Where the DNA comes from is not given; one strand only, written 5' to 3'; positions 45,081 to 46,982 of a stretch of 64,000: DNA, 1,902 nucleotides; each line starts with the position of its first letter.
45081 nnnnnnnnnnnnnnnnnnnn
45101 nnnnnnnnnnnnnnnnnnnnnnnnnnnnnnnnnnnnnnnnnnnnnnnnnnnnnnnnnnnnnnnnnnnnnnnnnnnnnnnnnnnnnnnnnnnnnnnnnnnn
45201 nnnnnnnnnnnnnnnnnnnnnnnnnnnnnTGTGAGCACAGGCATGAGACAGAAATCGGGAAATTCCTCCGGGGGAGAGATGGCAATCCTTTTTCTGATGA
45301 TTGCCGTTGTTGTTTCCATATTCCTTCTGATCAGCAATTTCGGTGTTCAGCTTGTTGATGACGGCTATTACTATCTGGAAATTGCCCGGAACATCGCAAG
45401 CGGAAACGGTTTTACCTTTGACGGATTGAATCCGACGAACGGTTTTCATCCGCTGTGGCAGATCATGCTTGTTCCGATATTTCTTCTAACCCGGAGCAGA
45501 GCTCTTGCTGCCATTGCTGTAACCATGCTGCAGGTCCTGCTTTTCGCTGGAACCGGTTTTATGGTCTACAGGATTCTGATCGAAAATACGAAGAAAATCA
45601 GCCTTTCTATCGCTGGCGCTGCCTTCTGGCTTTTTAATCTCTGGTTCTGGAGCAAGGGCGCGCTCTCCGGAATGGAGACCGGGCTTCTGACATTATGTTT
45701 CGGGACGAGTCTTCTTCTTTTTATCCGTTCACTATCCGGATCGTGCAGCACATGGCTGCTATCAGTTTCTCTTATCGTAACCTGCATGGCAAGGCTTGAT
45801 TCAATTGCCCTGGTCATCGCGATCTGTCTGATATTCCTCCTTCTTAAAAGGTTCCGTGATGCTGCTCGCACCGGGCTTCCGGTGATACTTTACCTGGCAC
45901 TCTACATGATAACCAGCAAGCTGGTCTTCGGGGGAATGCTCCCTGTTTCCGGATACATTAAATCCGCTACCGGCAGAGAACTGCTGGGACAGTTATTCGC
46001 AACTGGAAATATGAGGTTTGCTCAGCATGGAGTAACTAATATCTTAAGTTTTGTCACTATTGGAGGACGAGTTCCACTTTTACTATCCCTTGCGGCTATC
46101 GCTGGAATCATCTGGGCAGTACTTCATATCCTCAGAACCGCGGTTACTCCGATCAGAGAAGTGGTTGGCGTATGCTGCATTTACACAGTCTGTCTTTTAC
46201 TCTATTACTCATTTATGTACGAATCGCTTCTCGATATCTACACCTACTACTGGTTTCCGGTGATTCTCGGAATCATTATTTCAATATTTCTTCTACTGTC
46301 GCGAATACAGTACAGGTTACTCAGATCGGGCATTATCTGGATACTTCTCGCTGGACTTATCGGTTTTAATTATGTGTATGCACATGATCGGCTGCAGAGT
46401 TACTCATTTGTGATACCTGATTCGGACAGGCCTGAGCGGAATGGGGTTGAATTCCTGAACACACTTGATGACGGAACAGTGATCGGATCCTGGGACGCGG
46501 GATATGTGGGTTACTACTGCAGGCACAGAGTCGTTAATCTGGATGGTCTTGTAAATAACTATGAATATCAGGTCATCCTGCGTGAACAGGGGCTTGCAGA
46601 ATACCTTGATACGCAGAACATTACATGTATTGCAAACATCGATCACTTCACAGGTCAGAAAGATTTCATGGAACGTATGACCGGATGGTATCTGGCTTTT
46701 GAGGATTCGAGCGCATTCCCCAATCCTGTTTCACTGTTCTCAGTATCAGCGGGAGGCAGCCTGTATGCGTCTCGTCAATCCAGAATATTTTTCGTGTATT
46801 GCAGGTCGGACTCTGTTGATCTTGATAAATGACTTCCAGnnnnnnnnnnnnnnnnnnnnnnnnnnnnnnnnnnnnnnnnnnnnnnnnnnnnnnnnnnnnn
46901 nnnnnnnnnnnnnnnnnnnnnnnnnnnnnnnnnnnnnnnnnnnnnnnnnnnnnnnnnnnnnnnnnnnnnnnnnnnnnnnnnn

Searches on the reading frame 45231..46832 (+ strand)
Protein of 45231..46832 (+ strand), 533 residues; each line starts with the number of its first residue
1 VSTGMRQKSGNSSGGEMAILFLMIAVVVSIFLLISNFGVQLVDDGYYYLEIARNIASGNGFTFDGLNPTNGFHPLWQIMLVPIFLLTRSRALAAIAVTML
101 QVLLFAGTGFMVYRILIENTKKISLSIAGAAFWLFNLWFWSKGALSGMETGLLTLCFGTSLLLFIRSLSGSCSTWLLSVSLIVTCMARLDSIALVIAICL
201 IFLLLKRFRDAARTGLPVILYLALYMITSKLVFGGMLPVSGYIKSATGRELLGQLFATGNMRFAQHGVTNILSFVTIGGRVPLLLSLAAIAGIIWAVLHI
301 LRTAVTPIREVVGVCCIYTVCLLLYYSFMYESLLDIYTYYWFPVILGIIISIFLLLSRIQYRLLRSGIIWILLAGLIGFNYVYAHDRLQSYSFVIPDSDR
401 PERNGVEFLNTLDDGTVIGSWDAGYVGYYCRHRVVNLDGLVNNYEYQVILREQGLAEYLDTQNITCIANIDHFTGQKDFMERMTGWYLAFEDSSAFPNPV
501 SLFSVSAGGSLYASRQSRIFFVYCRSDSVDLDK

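Call 18: search_protein_families(library=pfam, proteins=[window:45231-46832:+], max_evalue=1)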
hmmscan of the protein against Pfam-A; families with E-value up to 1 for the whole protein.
window:45231-46832:+ (533 aa): 1 family
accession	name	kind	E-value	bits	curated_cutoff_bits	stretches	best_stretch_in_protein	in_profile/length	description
PF17272.7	DUF5337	-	0.0078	16.5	27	1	276-302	38-64/74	Family of unknown function (DUF5337)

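Call 33: search_protein_families(library=ncbifam, proteins=[window:45231-46832:+], max_evalue=1)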
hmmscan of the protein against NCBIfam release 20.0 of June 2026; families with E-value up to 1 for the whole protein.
window:45231-46832:+ (533 aa): 0 families
